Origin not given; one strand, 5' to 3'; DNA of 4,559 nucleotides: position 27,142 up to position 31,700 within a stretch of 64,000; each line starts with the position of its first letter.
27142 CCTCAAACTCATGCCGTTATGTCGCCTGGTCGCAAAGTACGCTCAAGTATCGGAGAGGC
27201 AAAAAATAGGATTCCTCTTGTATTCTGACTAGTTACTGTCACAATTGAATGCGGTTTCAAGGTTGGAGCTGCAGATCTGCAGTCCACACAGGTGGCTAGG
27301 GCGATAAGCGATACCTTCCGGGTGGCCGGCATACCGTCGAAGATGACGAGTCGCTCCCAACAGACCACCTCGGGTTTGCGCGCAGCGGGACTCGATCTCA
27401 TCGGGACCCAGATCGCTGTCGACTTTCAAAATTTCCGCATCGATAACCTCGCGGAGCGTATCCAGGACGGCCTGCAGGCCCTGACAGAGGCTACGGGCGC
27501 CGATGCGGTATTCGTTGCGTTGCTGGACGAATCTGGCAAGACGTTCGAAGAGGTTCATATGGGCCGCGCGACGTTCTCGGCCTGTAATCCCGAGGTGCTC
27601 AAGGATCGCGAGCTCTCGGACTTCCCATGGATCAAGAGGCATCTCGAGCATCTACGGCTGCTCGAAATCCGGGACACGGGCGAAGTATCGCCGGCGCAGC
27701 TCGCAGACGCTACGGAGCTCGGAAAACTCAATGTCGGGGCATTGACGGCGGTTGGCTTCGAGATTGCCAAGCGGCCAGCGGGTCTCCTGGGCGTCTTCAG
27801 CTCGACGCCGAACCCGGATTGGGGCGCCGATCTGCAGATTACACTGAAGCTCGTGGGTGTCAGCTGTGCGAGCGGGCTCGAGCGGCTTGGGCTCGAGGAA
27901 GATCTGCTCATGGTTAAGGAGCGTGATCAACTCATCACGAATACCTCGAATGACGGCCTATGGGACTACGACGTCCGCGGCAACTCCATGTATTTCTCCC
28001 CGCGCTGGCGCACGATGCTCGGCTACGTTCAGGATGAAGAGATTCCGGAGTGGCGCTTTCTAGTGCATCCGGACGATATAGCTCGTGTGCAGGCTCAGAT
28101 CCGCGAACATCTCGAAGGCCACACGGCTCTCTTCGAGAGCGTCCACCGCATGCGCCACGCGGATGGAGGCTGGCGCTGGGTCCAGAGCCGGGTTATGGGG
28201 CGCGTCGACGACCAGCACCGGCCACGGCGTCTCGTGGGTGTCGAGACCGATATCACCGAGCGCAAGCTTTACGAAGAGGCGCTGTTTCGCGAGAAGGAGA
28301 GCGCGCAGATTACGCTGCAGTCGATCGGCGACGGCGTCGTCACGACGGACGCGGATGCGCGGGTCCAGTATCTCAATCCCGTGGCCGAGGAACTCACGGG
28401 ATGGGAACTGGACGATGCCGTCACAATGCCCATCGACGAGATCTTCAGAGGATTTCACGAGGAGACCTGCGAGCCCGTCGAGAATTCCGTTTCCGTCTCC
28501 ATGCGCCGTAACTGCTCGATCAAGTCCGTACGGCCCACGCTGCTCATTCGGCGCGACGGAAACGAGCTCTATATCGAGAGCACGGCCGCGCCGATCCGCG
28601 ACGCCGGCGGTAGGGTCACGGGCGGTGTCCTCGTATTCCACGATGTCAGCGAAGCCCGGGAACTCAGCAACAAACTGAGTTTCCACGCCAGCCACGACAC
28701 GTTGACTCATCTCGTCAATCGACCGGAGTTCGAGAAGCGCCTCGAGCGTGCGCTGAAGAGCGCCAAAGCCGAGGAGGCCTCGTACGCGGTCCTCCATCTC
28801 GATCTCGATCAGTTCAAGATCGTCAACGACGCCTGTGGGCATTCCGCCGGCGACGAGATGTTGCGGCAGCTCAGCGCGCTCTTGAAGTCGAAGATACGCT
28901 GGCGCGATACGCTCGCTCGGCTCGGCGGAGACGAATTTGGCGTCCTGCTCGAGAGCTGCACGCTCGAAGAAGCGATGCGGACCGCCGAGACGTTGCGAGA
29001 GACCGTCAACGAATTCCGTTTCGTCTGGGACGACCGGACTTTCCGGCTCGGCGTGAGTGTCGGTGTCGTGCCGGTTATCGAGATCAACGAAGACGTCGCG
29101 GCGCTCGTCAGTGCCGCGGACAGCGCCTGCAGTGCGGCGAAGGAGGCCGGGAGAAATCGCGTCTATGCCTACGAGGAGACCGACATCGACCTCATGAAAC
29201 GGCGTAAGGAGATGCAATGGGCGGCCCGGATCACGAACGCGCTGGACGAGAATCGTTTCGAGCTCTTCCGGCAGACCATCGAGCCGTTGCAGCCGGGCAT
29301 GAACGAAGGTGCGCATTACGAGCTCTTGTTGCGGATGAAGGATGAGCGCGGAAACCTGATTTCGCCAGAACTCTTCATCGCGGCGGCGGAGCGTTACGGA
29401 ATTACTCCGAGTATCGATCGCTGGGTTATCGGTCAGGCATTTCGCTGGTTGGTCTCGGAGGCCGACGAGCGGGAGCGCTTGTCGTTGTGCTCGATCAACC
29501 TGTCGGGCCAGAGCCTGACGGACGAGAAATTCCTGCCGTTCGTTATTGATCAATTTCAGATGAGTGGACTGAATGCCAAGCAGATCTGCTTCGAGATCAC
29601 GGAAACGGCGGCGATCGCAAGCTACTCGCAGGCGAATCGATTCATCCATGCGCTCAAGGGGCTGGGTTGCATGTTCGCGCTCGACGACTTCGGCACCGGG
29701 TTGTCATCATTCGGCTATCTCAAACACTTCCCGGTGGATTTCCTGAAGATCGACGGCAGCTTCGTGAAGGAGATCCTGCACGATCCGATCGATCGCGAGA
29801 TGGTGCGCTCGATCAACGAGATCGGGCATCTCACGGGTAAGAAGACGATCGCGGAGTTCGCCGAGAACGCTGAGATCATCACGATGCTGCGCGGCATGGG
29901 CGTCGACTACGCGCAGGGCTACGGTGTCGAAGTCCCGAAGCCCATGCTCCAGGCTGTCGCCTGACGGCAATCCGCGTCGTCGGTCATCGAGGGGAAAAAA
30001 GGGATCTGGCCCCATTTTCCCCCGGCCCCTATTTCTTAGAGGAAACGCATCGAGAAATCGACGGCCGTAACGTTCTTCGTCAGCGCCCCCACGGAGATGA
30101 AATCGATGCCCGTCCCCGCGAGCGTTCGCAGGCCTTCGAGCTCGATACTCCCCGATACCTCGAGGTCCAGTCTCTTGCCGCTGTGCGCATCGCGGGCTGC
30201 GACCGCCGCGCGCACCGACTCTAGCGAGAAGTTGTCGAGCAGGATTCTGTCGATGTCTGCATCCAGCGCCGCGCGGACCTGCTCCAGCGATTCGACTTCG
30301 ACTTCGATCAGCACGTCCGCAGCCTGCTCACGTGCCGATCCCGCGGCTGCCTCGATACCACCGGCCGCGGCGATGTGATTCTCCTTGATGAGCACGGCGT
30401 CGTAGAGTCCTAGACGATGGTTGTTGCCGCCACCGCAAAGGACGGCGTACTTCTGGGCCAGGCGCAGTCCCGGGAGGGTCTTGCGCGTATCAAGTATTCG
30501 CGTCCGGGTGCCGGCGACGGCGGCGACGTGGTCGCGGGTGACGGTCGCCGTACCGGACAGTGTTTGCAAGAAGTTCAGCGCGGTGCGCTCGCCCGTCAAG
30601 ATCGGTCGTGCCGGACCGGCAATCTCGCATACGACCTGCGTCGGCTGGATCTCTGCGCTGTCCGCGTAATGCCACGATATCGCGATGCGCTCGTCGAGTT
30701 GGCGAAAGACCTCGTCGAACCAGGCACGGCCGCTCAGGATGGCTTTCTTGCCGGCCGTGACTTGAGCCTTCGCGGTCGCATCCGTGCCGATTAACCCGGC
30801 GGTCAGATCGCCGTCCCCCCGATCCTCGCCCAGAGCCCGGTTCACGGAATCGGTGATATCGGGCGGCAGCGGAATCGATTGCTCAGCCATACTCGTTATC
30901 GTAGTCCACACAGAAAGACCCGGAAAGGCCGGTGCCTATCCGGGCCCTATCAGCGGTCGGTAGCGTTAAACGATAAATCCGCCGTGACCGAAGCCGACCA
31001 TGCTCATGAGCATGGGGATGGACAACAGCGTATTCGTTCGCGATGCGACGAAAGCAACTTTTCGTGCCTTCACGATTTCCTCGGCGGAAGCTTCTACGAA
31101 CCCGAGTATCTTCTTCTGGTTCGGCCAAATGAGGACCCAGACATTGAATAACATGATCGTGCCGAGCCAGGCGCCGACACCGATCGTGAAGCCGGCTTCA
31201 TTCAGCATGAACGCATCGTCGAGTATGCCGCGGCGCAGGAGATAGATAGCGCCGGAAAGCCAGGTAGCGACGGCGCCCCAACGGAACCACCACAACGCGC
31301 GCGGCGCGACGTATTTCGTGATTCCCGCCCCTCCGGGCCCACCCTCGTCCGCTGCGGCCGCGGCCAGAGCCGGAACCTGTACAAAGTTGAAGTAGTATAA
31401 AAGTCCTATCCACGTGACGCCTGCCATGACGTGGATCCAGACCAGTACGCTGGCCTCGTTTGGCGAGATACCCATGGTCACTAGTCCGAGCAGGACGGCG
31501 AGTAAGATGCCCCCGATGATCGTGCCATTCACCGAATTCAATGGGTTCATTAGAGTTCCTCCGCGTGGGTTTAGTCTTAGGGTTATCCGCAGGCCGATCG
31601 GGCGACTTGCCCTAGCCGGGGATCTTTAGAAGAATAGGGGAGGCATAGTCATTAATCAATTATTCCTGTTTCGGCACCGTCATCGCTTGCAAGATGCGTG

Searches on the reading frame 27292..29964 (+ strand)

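Call 59: search_protein_families(library=pfam, proteins=[window:27292-29964:+], max_evalue=0.00001)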
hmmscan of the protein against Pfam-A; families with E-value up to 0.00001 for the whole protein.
window:27292-29964:+ (890 aa): 7 families
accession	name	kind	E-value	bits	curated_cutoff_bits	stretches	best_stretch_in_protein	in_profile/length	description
PF00563.25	EAL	-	5.8e-57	193.2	31.3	1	646-878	3-232/236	EAL domain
PF00990.26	GGDEF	-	1.1e-41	142.7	23.8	1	466-623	1-161/161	Diguanylate cyclase, GGDEF domain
PF08447.18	PAS_3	-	5.7e-24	84.7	25.6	1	233-317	2-88/89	PAS fold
PF08448.16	PAS_4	-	6.8e-20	71.8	23.1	1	343-457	2-110/110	PAS fold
PF00989.32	PAS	-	2.9e-19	69.6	22.6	1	342-452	7-113/113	PAS fold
PF13426.13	PAS_9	-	4.2e-18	66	27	1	347-454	2-103/103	PAS domain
PF13188.13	PAS_8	-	6.6e-09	35.8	21.8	0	342-397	7-59/65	PAS domain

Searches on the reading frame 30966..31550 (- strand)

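Call 59: search_protein_families(library=pfam, proteins=[window:30966-31550:-], max_evalue=0.00001)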
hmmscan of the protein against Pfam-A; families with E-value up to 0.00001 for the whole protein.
window:30966-31550:- (194 aa): 1 family
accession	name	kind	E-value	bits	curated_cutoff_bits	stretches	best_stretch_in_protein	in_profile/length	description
PF06181.16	Urate_ox_N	-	1.2e-16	61.4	26.9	1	122-186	173-237/295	Urate oxidase N-terminal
